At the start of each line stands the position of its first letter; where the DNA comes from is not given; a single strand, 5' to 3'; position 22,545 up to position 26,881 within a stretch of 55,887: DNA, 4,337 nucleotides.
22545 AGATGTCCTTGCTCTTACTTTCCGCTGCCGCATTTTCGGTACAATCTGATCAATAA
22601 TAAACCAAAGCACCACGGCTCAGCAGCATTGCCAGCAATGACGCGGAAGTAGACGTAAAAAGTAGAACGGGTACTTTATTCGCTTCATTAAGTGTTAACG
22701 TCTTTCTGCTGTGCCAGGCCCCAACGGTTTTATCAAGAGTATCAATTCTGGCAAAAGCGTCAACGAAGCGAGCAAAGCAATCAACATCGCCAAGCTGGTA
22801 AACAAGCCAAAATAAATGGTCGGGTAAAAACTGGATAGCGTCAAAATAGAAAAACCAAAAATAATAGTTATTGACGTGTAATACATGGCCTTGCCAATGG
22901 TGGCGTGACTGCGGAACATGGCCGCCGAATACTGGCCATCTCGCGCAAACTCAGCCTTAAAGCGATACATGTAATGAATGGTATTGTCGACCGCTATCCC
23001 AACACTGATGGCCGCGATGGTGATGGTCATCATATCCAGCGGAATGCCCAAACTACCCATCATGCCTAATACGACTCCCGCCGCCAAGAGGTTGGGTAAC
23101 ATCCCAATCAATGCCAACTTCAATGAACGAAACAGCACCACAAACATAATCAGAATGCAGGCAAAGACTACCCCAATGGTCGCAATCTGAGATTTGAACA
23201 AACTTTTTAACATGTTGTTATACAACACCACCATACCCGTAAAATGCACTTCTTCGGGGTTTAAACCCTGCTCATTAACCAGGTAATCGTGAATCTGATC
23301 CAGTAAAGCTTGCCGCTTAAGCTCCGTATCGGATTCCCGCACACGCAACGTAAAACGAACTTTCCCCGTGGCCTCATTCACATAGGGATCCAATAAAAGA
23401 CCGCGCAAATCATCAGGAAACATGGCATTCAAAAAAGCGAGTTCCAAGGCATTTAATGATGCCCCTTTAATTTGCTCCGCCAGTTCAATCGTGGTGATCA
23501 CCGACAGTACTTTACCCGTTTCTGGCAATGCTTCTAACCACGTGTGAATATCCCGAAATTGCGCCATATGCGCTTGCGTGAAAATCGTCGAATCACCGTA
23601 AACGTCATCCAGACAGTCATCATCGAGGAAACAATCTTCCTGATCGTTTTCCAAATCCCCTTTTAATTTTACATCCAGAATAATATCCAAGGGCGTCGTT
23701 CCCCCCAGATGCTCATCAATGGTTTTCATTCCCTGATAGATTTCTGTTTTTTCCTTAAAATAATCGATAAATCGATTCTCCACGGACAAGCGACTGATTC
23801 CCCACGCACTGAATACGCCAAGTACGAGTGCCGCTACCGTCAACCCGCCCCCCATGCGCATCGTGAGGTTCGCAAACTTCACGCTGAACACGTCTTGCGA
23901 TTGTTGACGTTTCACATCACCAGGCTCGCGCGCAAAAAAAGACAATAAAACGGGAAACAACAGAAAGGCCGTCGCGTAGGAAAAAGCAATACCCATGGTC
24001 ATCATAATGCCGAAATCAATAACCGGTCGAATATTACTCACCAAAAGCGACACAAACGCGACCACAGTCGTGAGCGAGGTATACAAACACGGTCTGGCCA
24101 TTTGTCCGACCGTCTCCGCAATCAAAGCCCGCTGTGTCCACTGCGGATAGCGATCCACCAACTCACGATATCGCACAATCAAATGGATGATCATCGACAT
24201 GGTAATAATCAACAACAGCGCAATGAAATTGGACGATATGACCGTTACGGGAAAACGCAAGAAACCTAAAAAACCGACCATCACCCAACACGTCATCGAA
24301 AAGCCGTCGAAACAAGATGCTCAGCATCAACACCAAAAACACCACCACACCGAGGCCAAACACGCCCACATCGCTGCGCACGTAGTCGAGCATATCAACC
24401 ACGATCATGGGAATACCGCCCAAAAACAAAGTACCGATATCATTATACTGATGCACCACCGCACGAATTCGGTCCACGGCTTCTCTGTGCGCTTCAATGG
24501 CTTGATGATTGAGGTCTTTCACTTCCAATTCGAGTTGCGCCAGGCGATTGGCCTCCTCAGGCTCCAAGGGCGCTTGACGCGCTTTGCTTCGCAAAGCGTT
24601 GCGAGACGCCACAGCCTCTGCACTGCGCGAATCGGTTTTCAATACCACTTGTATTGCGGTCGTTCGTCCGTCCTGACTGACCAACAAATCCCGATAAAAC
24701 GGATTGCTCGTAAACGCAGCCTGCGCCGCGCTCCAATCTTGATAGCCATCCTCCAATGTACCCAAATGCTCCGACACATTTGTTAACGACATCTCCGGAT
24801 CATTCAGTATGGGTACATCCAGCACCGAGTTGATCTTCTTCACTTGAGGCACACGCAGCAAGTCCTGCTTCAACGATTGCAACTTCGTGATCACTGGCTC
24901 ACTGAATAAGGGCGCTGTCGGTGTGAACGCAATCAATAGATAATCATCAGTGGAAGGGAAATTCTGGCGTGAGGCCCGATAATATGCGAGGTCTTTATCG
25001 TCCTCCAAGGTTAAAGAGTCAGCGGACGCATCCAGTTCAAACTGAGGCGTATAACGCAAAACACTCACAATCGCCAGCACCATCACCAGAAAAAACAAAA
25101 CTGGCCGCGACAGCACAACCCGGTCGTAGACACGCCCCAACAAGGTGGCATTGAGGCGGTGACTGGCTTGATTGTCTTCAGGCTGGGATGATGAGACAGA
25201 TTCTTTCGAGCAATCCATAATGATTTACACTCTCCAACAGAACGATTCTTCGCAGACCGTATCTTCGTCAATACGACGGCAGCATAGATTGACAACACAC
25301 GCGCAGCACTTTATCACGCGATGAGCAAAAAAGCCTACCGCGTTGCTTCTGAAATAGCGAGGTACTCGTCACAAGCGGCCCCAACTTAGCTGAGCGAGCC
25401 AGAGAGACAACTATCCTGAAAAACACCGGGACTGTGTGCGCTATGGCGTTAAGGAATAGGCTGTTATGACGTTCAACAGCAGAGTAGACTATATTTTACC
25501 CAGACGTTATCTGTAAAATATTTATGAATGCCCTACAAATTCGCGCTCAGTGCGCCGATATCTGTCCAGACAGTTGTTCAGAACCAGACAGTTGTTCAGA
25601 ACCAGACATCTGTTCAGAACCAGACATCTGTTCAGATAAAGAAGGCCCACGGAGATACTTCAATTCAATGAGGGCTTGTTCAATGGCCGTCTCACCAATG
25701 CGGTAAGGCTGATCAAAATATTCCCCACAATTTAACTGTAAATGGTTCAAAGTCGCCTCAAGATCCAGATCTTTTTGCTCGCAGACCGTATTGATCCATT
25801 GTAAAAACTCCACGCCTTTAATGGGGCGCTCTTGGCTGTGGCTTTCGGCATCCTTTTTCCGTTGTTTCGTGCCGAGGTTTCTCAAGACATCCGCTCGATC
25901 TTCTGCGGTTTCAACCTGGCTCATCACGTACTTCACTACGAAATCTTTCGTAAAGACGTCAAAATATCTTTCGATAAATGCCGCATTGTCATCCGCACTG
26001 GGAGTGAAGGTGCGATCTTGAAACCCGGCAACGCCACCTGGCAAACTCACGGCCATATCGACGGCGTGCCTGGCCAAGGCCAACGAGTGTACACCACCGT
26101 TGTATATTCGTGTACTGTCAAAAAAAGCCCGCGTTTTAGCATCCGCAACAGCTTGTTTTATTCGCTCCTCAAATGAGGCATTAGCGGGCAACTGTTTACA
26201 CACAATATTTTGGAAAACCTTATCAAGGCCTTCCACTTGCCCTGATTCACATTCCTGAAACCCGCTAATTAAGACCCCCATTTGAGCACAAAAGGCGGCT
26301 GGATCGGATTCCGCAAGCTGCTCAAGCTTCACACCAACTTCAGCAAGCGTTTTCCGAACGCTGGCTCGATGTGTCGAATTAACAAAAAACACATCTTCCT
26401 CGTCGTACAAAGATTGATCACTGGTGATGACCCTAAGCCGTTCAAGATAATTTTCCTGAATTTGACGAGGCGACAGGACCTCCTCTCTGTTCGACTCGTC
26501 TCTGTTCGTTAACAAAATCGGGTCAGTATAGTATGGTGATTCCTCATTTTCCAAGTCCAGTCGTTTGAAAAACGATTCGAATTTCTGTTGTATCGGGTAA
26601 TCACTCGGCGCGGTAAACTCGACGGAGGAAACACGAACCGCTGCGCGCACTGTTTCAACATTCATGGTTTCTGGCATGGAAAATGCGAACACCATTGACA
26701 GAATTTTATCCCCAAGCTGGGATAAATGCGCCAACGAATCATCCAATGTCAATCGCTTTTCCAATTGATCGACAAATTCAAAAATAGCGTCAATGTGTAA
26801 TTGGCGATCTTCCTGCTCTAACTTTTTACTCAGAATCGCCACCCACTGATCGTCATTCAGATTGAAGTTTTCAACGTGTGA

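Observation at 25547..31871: Tandem pair of ~1000-aa paralogous proteins of unknown family: candidate translocated effectors/toxins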

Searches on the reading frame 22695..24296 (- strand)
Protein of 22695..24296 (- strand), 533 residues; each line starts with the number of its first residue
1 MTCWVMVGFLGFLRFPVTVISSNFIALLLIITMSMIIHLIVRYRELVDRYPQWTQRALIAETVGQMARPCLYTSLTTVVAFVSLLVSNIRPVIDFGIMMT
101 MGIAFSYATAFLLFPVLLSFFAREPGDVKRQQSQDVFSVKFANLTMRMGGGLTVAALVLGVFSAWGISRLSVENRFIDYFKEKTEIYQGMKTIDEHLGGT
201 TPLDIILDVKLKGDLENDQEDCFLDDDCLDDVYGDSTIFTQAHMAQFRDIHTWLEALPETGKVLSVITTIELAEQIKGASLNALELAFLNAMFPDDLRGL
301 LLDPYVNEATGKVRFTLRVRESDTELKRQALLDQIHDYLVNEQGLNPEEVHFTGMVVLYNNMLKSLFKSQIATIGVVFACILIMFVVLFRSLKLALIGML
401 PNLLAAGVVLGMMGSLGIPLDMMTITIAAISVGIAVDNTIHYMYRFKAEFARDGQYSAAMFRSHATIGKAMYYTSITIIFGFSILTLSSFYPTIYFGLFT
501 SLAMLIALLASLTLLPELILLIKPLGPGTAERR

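Call 12: search_protein_families(library=pfam, proteins=[window:22695-24296:-], max_evalue=0.001)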
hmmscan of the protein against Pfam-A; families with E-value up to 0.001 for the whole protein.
window:22695-24296:- (533 aa): 3 families
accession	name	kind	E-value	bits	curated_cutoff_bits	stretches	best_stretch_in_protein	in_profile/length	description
PF03176.21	MMPL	-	3.2e-21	76.1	20.5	2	313-522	88-302/333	MMPL family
PF12349.14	Sterol-sensing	-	7.1e-06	26.4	22.3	1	4-124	21-139/153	Sterol-sensing domain of SREBP cleavage-activation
PF02355.23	SecD_SecF_C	-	5.4e-05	23.1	20.5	1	5-117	70-183/189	Protein export membrane protein SecD/SecF, C-terminal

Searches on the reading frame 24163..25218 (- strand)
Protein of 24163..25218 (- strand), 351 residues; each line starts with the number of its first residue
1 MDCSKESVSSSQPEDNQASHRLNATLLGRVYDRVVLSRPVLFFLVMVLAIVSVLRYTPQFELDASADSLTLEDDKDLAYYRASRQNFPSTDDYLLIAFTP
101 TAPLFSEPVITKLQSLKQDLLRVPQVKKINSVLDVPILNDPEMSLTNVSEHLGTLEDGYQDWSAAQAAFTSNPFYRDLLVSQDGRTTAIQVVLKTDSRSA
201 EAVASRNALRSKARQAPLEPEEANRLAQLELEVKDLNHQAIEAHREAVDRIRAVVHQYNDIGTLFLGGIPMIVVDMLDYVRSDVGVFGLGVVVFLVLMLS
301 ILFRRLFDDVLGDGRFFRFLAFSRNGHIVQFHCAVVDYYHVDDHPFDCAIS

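Call 12: search_protein_families(library=pfam, proteins=[window:24163-25218:-], max_evalue=0.001)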
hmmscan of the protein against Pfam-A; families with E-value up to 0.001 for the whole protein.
window:24163-25218:- (351 aa): 1 family
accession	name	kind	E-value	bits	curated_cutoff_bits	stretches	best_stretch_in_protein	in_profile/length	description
PF03176.21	MMPL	-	2.3e-09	37.1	20.5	1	152-220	54-120/333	MMPL family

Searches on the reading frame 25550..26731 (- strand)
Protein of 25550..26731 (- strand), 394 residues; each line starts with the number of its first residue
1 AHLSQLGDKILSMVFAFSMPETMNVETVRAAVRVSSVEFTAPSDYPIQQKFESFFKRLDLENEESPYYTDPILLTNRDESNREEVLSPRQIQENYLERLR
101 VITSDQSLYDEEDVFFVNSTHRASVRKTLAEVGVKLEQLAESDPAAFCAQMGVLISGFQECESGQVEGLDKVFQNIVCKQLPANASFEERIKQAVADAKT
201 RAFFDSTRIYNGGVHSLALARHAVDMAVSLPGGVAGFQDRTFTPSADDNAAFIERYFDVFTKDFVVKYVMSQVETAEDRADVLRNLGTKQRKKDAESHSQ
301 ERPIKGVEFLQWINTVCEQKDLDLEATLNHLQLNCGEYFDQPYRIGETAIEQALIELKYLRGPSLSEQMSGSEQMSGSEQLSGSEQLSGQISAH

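Call 35: find_homologous_proteins(query=A4, max_evalue=0.001)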
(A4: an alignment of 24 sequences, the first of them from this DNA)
Query A4 (24 sequences) (375 aa, profile of the alignment): 1 proteins with E <= 0.001 among 8000 candidates.
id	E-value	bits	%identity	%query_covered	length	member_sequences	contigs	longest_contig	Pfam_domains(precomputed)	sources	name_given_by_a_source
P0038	3.8e-31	127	82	38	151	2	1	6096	-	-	-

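Call 37: search_solved_structures(query=A4, max_evalue=10, show_alignments=3)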
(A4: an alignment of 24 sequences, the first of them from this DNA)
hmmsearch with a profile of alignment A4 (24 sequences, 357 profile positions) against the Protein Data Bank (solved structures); distinct sequences matched with E-value up to 10: 3.
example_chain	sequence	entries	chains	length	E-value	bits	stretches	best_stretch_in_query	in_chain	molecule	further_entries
6ke6_5B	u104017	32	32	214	0.024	16.9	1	17-108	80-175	Bud site selection protein 21 | Bud21 | U3 small nucleolar RNA-associated protein 16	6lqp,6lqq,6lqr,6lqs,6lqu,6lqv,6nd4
5wq7_A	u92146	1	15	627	0.03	16.6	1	43-137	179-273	Putative type II secretion system protein D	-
6i1y_A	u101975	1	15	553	0.57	12.4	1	54-144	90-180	General secretion pathway protein GspD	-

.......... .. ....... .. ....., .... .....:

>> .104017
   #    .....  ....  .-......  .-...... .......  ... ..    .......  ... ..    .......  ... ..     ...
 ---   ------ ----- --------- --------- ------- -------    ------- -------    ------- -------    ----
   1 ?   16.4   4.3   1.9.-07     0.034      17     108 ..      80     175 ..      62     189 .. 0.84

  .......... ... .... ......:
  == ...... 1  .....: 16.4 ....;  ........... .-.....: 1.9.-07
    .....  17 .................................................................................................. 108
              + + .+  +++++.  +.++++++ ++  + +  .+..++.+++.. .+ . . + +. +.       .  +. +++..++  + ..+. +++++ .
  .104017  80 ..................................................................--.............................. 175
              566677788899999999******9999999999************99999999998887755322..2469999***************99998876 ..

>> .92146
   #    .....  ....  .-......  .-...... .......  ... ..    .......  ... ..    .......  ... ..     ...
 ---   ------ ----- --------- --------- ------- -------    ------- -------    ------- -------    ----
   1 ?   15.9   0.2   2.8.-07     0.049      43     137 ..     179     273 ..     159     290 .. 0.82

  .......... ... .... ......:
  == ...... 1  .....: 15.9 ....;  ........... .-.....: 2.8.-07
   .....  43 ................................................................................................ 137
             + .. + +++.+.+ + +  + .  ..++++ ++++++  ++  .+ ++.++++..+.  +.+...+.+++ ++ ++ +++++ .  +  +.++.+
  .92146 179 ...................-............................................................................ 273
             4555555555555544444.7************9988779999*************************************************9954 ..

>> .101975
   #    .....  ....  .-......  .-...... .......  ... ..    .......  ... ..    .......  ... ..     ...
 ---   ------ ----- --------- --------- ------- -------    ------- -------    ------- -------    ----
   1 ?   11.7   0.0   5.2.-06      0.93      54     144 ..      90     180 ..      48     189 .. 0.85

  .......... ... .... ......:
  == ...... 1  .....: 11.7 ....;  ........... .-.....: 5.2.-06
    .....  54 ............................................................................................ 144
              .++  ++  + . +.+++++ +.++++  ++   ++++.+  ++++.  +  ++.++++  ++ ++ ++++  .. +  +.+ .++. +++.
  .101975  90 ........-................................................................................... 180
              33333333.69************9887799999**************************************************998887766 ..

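Call 45: predict_structure(alignment_id=A4)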
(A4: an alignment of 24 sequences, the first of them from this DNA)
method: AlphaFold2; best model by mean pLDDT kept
length: 375 residues; sequences in the alignment: 24
mean_pLDDT: 84.3   pTM: 0.81
mean pLDDT of the five models: 84.3, 83.5, 83.3, 81.8, 81.4
residues with pLDDT >= 90: 172; 70-90: 148; 50-70: 45; < 50: 10
segments of 3 or more residues with pLDDT < 50: 1-4
pLDDT, mean of each block of 10 residues (from residue 1): 53 63 87 66 91 96 93 84 86 94 73 82 92 94 93 95 92 83 84 93 85 81 87 83 82 90 96 86 72 78 89 93 90 63 81 96 89 51
secondary structure, 60 per line:
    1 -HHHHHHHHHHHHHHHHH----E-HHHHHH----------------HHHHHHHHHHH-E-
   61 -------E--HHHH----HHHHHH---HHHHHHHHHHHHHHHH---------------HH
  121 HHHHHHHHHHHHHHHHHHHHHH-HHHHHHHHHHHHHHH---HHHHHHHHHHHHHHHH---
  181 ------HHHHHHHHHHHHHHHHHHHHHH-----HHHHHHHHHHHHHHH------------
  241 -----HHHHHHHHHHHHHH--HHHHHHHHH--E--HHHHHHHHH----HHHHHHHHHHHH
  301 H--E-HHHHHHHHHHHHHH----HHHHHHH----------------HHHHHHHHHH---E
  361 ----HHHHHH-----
elements in order: H2-18 H25-30 H47-57 H71-74 H79-84 H88-103 H119-142 H144-158 H162-177 H187-208 H214-228 H246-259 H262-270 H276-284 H289-301 H306-319 H324-330 H347-356 H365-370
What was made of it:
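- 25607..26731 (-): Copy A C-terminal all-alpha module (aa 601-975), an undescribed family. AF2 with 24 sequences gives pLDDT 84.3 and pTM 0.81 (call 45).
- On Papain-like / Cif-type Cys-His(-Gln/Asp) hydrolases: The confident AF2 model is all-alpha, and His815 starts a helix (call 45).
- Closest known: Cif / papain-like Cys-His-Gln deamidases and other Cys-His-Asp effector hydrolases. Different: The predicted fold is entirely helical with no beta-sheet (call 45), whereas papain-like enzymes are alpha/beta.
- The AF2 model is confident, and the Cys and His each start a helix (call 45). The fold is entirely helical (call 45), which is atypical for Cys-His hydrolases. The Cys and the His each sit at a helix N-terminus (call 45).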

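Call 48: fold_search(model_id=the predicted structure, library=pdb)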
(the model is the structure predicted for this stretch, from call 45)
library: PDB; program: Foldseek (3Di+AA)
matches with E <= 10: 59; with E <= 0.001: 0
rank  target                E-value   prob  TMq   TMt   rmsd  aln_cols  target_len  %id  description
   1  3n6s_A                1.8e+00  0.05  0.14  0.15  23.8       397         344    8  Crystal structure of human mitochondrial mTERF in complex with a 15-mer DNA encompassing the tRNALeu(UUR) binding sequ (released 2010-06-16)
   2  7u1o_B                2.1e+00  0.05  0.14  0.16  17.8       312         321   10  Crystal structure of queuine salvage enzyme DUF2419 complexed with queuosine (released 2022-12-21)
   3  3beh_D                2.6e+00  0.05  0.13  0.18  20.7       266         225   11  Structure of a Bacterial Cyclic Nucleotide Regulated Ion Channel (released 2008-01-15)
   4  7u91_A                2.9e+00  0.03  0.12  0.14  19.0       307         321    9  Crystal structure of queuine salvage enzyme DUF2419, in complex with queuosine-5'-monophosphate (released 2022-12-21)
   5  7u07_B                3.3e+00  0.01  0.09  0.10  19.9       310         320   10  Crystal structure of queuine salvage enzyme DUF2419, apo form (released 2022-12-21)
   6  7a1d_A                3.6e+00  0.03  0.12  0.07  19.9       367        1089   11  Cryo-EM map of the large glutamate dehydrogenase composed of 180 kDa subunits from Mycobacterium smegmatis (open confo (released 2021-06-09)
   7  5h6i_B                3.7e+00  0.09  0.17  0.27  17.8       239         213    9  Crystal Structure of GBS CAMP Factor (released 2017-11-22)
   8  7udm_B                3.7e+00  0.04  0.11  0.14  23.6       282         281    9  Crystal structure of designed helical repeat protein RPB_PLP1_R6 in alternative conformation 1 (with peptide) (released 2023-03-22)
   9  7ulc_A                3.7e+00  0.03  0.14  0.15  18.9       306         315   10  Crystal structure of queuine salvage enzyme DUF2419 mutant D231N, in complex with queuosine-5'-monophosphate (released 2022-12-21)
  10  3zhe_D                3.9e+00  0.03  0.14  0.14  20.7       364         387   11  Structure of the C. elegans SMG5-SMG7 complex (released 2013-02-06)
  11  8b23_B                3.9e+00  0.02  0.10  0.07  24.2       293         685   13  Time-resolved structure of K+-dependent Na+-PPase from Thermotoga maritima 600-seconds post reaction initiation with N (released 2024-01-17)
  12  8fbi                  4.1e+00  0.05  0.16  0.20  21.4       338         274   12  Improving the secretion of designed protein assemblies through negative design of cryptic transmembrane domains (released 2023-03-22)
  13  3owa_A                4.2e+00  0.02  0.12  0.09  23.4       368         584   10  Crystal Structure of Acyl-CoA Dehydrogenase complexed with FAD from Bacillus anthracis (released 2010-10-13)
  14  5cwo_A                4.4e+00  0.08  0.18  0.26  15.0       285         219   11  Crystal structure of de novo designed helical repeat protein DHR76 (released 2015-12-16)
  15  7ulc_B                4.4e+00  0.03  0.14  0.16  17.9       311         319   11  Crystal structure of queuine salvage enzyme DUF2419 mutant D231N, in complex with queuosine-5'-monophosphate (released 2022-12-21)
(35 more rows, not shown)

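Call 50: find_encoding_contigs(protein=P0038, flank=10000, max_places=4)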
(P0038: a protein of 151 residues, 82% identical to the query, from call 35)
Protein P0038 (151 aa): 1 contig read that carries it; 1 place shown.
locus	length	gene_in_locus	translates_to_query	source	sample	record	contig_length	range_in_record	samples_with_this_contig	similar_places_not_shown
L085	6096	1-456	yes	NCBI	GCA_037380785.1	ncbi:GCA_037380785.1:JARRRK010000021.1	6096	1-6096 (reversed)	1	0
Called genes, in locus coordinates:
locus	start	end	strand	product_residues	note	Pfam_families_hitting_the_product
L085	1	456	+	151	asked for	?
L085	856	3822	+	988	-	-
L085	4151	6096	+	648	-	PF03176:MMPL, PF12349:Sterol-sensing (weak)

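Call 74: search_dna_similar(query=window:25550-26731:-, collection=plasmids, mode=protein, max_evalue=0.001, max_rows=10)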
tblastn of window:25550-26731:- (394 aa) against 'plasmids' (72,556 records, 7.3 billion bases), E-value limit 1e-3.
No match.

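Call 76: fold_search(model_id=the predicted structure, library=viral)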
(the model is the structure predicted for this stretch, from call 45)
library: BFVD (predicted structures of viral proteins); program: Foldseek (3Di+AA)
matches with E <= 10: 69; with E <= 0.001: 0
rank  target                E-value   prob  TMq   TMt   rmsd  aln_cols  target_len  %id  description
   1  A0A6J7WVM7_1          4.7e-01  0.06  0.12  0.06  33.0       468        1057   10  Phage tail tape measure protein [uncultured Caudovirales phage]
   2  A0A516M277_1          5.6e-01  0.04  0.11  0.05  26.1       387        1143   16  (no name in the UniProt tables at hand)
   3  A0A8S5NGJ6            1.1e+00  0.08  0.15  0.14  19.8       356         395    7  Tail tape measure protein [Myoviridae sp. ct0wg9]
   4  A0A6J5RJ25            1.8e+00  0.02  0.10  0.06  48.5       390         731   12  Uncharacterized protein [uncultured Caudovirales phage]
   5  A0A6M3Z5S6            1.9e+00  0.04  0.15  0.13  19.7       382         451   10  Uncharacterized protein [Auricularia heimuer negative-stranded RNA virus 1]
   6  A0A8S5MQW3            2.0e+00  0.04  0.11  0.15  19.8       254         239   12  Heat shock protein STI1, Heat-fold, Adaptor protein for Hsp70.6A [Siphoviridae sp. ctA4S13]
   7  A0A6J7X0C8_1          2.4e+00  0.04  0.14  0.07  23.5       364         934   10  Caudovirus, tape measure, N-terminal (Fragment) [uncultured Caudovirales phage]
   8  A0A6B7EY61            2.4e+00  0.03  0.13  0.14  19.4       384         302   10  (no name in the UniProt tables at hand)
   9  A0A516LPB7            2.5e+00  0.02  0.09  0.08  23.9       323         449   13  (no name in the UniProt tables at hand)
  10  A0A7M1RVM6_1          2.9e+00  0.03  0.11  0.05  20.2       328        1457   13  Uncharacterized protein [uncultured phage cr131_1]
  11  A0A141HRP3            3.1e+00  0.11  0.14  0.21  16.3       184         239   12  (no name in the UniProt tables at hand)
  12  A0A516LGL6            3.1e+00  0.02  0.13  0.06  20.9       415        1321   13  (no name in the UniProt tables at hand)
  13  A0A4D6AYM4            3.3e+00  0.04  0.13  0.07  22.5       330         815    8  (no name in the UniProt tables at hand)
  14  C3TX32                3.3e+00  0.02  0.13  0.12  20.4       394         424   12  p43 [Euproctis pseudoconspersa nucleopolyhedrovirus]
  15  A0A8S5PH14            3.3e+00  0.02  0.11  0.05  23.2       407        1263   12  Tail tape measure protein [Myoviridae sp. ctsNT17]
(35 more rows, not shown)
